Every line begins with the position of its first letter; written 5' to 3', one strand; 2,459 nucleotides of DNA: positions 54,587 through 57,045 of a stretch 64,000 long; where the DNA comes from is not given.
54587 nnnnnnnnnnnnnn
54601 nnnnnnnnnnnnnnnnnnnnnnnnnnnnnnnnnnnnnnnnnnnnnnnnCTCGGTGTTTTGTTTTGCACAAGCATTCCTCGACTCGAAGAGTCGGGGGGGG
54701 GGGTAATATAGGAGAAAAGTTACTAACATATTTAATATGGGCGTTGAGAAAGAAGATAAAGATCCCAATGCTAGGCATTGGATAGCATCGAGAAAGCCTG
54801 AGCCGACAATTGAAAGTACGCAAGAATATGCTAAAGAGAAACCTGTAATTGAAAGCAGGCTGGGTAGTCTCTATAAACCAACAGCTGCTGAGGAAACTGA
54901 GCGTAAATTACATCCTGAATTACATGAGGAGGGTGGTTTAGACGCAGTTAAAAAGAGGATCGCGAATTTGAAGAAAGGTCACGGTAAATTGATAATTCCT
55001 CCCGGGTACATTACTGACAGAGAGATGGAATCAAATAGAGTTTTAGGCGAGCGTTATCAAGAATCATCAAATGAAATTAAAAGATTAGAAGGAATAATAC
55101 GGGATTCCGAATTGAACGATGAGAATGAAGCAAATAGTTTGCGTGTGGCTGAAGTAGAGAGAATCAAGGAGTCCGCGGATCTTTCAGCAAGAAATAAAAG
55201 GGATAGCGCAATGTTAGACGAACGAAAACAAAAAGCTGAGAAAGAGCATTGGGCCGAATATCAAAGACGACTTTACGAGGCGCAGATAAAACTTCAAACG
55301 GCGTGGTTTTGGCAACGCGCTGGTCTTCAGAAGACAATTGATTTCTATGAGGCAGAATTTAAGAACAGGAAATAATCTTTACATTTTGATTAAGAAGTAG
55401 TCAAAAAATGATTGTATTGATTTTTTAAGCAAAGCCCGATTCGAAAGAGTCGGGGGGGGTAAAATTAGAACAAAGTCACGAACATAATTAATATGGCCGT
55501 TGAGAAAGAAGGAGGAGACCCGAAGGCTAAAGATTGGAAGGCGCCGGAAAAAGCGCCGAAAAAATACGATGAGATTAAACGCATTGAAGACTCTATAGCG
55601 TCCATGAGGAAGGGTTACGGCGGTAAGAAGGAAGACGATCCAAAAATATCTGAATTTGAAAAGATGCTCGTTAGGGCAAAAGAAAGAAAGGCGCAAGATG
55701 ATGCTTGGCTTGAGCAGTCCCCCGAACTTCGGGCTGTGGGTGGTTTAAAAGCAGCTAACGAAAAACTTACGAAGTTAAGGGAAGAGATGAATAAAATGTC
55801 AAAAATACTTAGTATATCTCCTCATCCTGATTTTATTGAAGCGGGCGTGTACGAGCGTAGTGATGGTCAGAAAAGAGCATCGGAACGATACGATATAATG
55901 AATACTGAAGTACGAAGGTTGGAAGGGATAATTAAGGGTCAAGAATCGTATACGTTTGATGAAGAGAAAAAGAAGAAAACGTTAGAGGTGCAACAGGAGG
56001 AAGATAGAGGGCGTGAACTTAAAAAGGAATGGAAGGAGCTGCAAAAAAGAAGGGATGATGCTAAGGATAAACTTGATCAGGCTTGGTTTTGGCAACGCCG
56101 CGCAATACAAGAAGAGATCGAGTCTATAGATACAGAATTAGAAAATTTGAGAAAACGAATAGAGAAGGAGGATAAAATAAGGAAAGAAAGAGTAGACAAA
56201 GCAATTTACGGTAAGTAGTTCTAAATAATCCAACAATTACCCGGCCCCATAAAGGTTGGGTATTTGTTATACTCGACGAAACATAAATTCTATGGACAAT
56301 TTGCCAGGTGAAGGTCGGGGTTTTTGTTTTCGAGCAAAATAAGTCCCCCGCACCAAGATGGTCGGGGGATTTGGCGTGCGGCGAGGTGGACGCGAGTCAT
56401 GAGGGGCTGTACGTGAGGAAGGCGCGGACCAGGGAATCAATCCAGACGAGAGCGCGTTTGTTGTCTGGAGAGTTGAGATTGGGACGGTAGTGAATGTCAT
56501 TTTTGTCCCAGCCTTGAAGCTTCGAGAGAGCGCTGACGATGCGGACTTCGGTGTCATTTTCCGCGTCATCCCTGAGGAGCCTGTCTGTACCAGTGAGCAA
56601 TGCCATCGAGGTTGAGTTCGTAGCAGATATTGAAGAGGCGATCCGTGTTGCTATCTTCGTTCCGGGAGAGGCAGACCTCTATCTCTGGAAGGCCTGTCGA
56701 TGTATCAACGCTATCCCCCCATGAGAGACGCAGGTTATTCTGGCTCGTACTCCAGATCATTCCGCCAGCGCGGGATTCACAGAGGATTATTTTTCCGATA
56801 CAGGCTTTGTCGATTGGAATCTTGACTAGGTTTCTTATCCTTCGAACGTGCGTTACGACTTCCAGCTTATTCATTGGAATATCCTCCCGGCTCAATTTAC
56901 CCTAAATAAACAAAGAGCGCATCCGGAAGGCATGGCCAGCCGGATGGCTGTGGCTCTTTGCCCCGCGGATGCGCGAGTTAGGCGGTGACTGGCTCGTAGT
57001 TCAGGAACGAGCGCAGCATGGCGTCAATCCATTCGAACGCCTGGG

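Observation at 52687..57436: Accessory gene block between 5S rRNA and the glmU-like gene: TA pair, PDZ+HExxH protein, and two pairs of fast-evolving paralogs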

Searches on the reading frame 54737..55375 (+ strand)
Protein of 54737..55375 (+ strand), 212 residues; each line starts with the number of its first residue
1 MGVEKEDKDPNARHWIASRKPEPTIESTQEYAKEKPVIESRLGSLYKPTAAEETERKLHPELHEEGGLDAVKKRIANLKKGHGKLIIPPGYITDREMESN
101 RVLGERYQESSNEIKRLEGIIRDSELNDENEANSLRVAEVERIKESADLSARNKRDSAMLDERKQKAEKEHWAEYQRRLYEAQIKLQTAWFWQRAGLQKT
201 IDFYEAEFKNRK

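Call 4: search_protein_families(library=pfam, proteins=[window:54737-55375:+], max_evalue=1)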
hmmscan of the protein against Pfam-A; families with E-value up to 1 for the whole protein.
window:54737-55375:+ (212 aa): 2 families
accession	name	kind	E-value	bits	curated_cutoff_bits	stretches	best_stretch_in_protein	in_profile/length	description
PF05298.16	Bombinin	-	0.091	12.9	21.4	1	95-150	62-117/141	Bombinin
PF18375.7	CDH1_2_SANT_HL1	-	0.15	13.2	34.4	1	107-168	15-78/91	CDH1/2 SANT-Helical linker 1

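Call 5: search_protein_families(library=padloc, proteins=[window:54737-55375:+], max_evalue=1)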
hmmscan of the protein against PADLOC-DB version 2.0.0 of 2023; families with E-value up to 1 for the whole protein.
window:54737-55375:+ (212 aa): 0 families

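Call 8: search_protein_families(library=ncbifam, proteins=[window:54737-55375:+], max_evalue=1)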
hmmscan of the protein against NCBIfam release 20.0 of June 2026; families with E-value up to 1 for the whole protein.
window:54737-55375:+ (212 aa): 2 families
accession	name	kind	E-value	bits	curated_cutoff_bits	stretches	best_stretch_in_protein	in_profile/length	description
NF009338.1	PRK12698.1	equivalog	0.02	14.8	303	1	110-147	158-194/218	flagellar basal body L-ring protein FlgH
NF001304.0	PRK00249.1-4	equivalog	0.044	13.4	247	1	111-143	169-200/228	flagellar basal body L-ring protein FlgH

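Call 9: search_protein_families(library=phrogs, proteins=[window:54737-55375:+], max_evalue=1)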
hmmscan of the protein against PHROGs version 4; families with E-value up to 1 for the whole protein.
window:54737-55375:+ (212 aa): 1 family
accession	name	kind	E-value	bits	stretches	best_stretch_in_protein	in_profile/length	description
phrog_17671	-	unknown function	0.27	12.7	1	98-157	21-80/89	-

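Call 101: search_protein_families(library=pfam, proteins=[L004:3099-4040:+, L004:4060-5157:+, L004:5228-6262:+, L004:6262-7263:+, L004:7326-8198:-, L004:9033-9461:-, L004:1870-2379:+], max_evalue=0.1)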
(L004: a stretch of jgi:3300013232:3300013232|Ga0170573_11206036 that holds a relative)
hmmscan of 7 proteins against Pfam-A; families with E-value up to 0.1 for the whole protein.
L004:3099-4040:+ (313 aa): 1 family
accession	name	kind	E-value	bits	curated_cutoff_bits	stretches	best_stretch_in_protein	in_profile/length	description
PF16789.10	YscO-like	-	0.038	14.4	27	1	273-310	19-56/161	YscO-like protein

L004:4060-5157:+ (365 aa): 6 families
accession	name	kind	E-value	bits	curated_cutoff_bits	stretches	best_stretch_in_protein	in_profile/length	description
PF19111.5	DUF5798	-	0.0015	19.1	27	1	298-361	18-80/89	Family of unknown function (DUF5798)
PF13328.12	HD_4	-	0.0017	18.6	27.2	1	90-175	9-83/156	HD domain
PF07464.16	ApoLp-III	-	0.0035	17.9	36.3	1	265-326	33-93/146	Apolipophorin-III precursor (apoLp-III)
PF01966.28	HD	-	0.016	15.9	22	0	102-188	1-91/116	HD domain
PF25764.1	KIF21A_4th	-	0.027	14.6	33.1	1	286-343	86-145/183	KIF21A-like domain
PF07299.16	EF-G-binding_N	-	0.05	14.5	27.1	0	290-346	27-79/83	Elongation factor G-binding protein, N-terminal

L004:5228-6262:+ (344 aa): 0 families

L004:6262-7263:+ (333 aa): 3 families
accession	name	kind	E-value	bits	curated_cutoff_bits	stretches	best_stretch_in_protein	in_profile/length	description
PF02050.21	FliJ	-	0.0098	16.6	28.4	1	250-331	7-85/123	Flagellar FliJ protein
PF19514.5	MobC_2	-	0.045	13.8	27.5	0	240-324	39-121/140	MobC-like protein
PF01609.27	DDE_Tnp_1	-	0.057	13.6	23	1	90-188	82-179/200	Transposase DDE domain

L004:7326-8198:- (290 aa): 0 families

L004:9033-9461:- (142 aa): 0 families

L004:1870-2379:+ (169 aa): 7 families
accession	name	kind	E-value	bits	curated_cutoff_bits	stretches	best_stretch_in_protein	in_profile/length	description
PF10303.14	DUF2408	-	0.0041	18.1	25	1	45-145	9-110/130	Protein of unknown function (DUF2408)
PF00261.25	Tropomyosin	-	0.0098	15.8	38.6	1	20-143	15-136/242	Tropomyosin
PF14257.11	DUF4349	-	0.02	14.7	27.7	1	11-78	81-144/213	Domain of unknown function (DUF4349)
PF15739.10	TSNAXIP1_N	-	0.025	15.3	27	1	125-168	2-45/111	Translin-associated factor X-interacting N-terminus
PF24627.1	PUMA_CC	-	0.028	14.9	30.1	1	56-96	15-55/74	PUMA coiled-coil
PF05659.16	RPW8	-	0.037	14.1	30.4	0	45-100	38-86/139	Arabidopsis broad-spectrum mildew resistance protein RPW8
PF14662.11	KASH_CCD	-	0.093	13.1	43.3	0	56-167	22-129/191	Coiled-coil region of CCDC155 or KASH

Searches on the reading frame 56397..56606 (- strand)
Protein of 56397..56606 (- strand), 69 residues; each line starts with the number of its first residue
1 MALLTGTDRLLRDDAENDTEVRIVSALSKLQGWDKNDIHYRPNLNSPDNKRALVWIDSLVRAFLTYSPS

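Call 4: search_protein_families(library=pfam, proteins=[window:56397-56606:-], max_evalue=1)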
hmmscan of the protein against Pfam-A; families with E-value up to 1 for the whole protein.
window:56397-56606:- (69 aa): 0 families

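Call 5: search_protein_families(library=padloc, proteins=[window:56397-56606:-], max_evalue=1)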
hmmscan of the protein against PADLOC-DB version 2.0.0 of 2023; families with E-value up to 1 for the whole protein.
window:56397-56606:- (69 aa): 0 families

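Call 8: search_protein_families(library=ncbifam, proteins=[window:56397-56606:-], max_evalue=1)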
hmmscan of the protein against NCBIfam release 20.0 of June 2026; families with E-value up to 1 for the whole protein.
window:56397-56606:- (69 aa): 0 families

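Call 9: search_protein_families(library=phrogs, proteins=[window:56397-56606:-], max_evalue=1)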
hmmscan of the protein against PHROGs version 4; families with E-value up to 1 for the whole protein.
window:56397-56606:- (69 aa): 1 family
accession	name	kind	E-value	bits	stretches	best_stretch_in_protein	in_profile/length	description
phrog_33714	-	unknown function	0.16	13.2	1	16-38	16-36/88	-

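Call 101: search_protein_families(library=pfam, proteins=[L004:3099-4040:+, L004:4060-5157:+, L004:5228-6262:+, L004:6262-7263:+, L004:7326-8198:-, L004:9033-9461:-, L004:1870-2379:+], max_evalue=0.1)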
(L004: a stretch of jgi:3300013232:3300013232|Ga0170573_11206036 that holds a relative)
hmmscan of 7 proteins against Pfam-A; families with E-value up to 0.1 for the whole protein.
L004:3099-4040:+ (313 aa): 1 family
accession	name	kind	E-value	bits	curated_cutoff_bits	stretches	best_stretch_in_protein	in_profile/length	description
PF16789.10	YscO-like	-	0.038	14.4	27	1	273-310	19-56/161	YscO-like protein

L004:4060-5157:+ (365 aa): 6 families
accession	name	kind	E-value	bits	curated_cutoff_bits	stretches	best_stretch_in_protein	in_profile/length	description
PF19111.5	DUF5798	-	0.0015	19.1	27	1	298-361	18-80/89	Family of unknown function (DUF5798)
PF13328.12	HD_4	-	0.0017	18.6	27.2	1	90-175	9-83/156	HD domain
PF07464.16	ApoLp-III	-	0.0035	17.9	36.3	1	265-326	33-93/146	Apolipophorin-III precursor (apoLp-III)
PF01966.28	HD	-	0.016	15.9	22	0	102-188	1-91/116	HD domain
PF25764.1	KIF21A_4th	-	0.027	14.6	33.1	1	286-343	86-145/183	KIF21A-like domain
PF07299.16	EF-G-binding_N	-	0.05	14.5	27.1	0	290-346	27-79/83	Elongation factor G-binding protein, N-terminal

L004:5228-6262:+ (344 aa): 0 families

L004:6262-7263:+ (333 aa): 3 families
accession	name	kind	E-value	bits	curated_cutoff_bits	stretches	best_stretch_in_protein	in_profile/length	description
PF02050.21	FliJ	-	0.0098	16.6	28.4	1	250-331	7-85/123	Flagellar FliJ protein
PF19514.5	MobC_2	-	0.045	13.8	27.5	0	240-324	39-121/140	MobC-like protein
PF01609.27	DDE_Tnp_1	-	0.057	13.6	23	1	90-188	82-179/200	Transposase DDE domain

L004:7326-8198:- (290 aa): 0 families

L004:9033-9461:- (142 aa): 0 families

L004:1870-2379:+ (169 aa): 7 families
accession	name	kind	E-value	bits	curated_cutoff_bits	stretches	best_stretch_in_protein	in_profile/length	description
PF10303.14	DUF2408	-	0.0041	18.1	25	1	45-145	9-110/130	Protein of unknown function (DUF2408)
PF00261.25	Tropomyosin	-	0.0098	15.8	38.6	1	20-143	15-136/242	Tropomyosin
PF14257.11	DUF4349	-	0.02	14.7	27.7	1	11-78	81-144/213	Domain of unknown function (DUF4349)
PF15739.10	TSNAXIP1_N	-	0.025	15.3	27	1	125-168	2-45/111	Translin-associated factor X-interacting N-terminus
PF24627.1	PUMA_CC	-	0.028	14.9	30.1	1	56-96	15-55/74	PUMA coiled-coil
PF05659.16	RPW8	-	0.037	14.1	30.4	0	45-100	38-86/139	Arabidopsis broad-spectrum mildew resistance protein RPW8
PF14662.11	KASH_CCD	-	0.093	13.1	43.3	0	56-167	22-129/191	Coiled-coil region of CCDC155 or KASH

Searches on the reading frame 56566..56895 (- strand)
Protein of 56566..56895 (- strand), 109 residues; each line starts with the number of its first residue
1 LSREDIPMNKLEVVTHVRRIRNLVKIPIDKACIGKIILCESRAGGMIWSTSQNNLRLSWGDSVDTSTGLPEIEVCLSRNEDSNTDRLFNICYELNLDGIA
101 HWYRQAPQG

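Call 4: search_protein_families(library=pfam, proteins=[window:56566-56895:-], max_evalue=1)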
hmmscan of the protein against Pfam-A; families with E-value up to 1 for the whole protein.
window:56566-56895:- (109 aa): 0 families

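Call 5: search_protein_families(library=padloc, proteins=[window:56566-56895:-], max_evalue=1)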
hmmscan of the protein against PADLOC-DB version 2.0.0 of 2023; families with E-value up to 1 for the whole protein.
window:56566-56895:- (109 aa): 0 families

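Call 8: search_protein_families(library=ncbifam, proteins=[window:56566-56895:-], max_evalue=1)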
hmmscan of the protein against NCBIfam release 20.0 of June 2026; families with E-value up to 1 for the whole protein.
window:56566-56895:- (109 aa): 0 families

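Call 9: search_protein_families(library=phrogs, proteins=[window:56566-56895:-], max_evalue=1)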
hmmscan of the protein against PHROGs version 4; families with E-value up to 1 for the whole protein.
window:56566-56895:- (109 aa): 0 families

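Call 101: search_protein_families(library=pfam, proteins=[L004:3099-4040:+, L004:4060-5157:+, L004:5228-6262:+, L004:6262-7263:+, L004:7326-8198:-, L004:9033-9461:-, L004:1870-2379:+], max_evalue=0.1)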
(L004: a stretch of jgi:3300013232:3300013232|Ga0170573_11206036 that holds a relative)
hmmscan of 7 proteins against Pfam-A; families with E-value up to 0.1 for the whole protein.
L004:3099-4040:+ (313 aa): 1 family
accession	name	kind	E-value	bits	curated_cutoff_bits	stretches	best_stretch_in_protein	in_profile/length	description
PF16789.10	YscO-like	-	0.038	14.4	27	1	273-310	19-56/161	YscO-like protein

L004:4060-5157:+ (365 aa): 6 families
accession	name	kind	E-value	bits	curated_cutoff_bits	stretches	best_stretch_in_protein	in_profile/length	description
PF19111.5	DUF5798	-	0.0015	19.1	27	1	298-361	18-80/89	Family of unknown function (DUF5798)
PF13328.12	HD_4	-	0.0017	18.6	27.2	1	90-175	9-83/156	HD domain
PF07464.16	ApoLp-III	-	0.0035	17.9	36.3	1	265-326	33-93/146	Apolipophorin-III precursor (apoLp-III)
PF01966.28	HD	-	0.016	15.9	22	0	102-188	1-91/116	HD domain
PF25764.1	KIF21A_4th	-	0.027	14.6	33.1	1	286-343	86-145/183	KIF21A-like domain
PF07299.16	EF-G-binding_N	-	0.05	14.5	27.1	0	290-346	27-79/83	Elongation factor G-binding protein, N-terminal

L004:5228-6262:+ (344 aa): 0 families

L004:6262-7263:+ (333 aa): 3 families
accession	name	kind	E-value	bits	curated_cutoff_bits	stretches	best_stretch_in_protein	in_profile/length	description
PF02050.21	FliJ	-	0.0098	16.6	28.4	1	250-331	7-85/123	Flagellar FliJ protein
PF19514.5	MobC_2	-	0.045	13.8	27.5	0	240-324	39-121/140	MobC-like protein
PF01609.27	DDE_Tnp_1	-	0.057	13.6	23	1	90-188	82-179/200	Transposase DDE domain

L004:7326-8198:- (290 aa): 0 families

L004:9033-9461:- (142 aa): 0 families

L004:1870-2379:+ (169 aa): 7 families
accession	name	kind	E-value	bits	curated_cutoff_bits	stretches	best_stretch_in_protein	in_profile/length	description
PF10303.14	DUF2408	-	0.0041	18.1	25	1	45-145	9-110/130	Protein of unknown function (DUF2408)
PF00261.25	Tropomyosin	-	0.0098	15.8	38.6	1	20-143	15-136/242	Tropomyosin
PF14257.11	DUF4349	-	0.02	14.7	27.7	1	11-78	81-144/213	Domain of unknown function (DUF4349)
PF15739.10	TSNAXIP1_N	-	0.025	15.3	27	1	125-168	2-45/111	Translin-associated factor X-interacting N-terminus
PF24627.1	PUMA_CC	-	0.028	14.9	30.1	1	56-96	15-55/74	PUMA coiled-coil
PF05659.16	RPW8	-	0.037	14.1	30.4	0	45-100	38-86/139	Arabidopsis broad-spectrum mildew resistance protein RPW8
PF14662.11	KASH_CCD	-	0.093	13.1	43.3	0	56-167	22-129/191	Coiled-coil region of CCDC155 or KASH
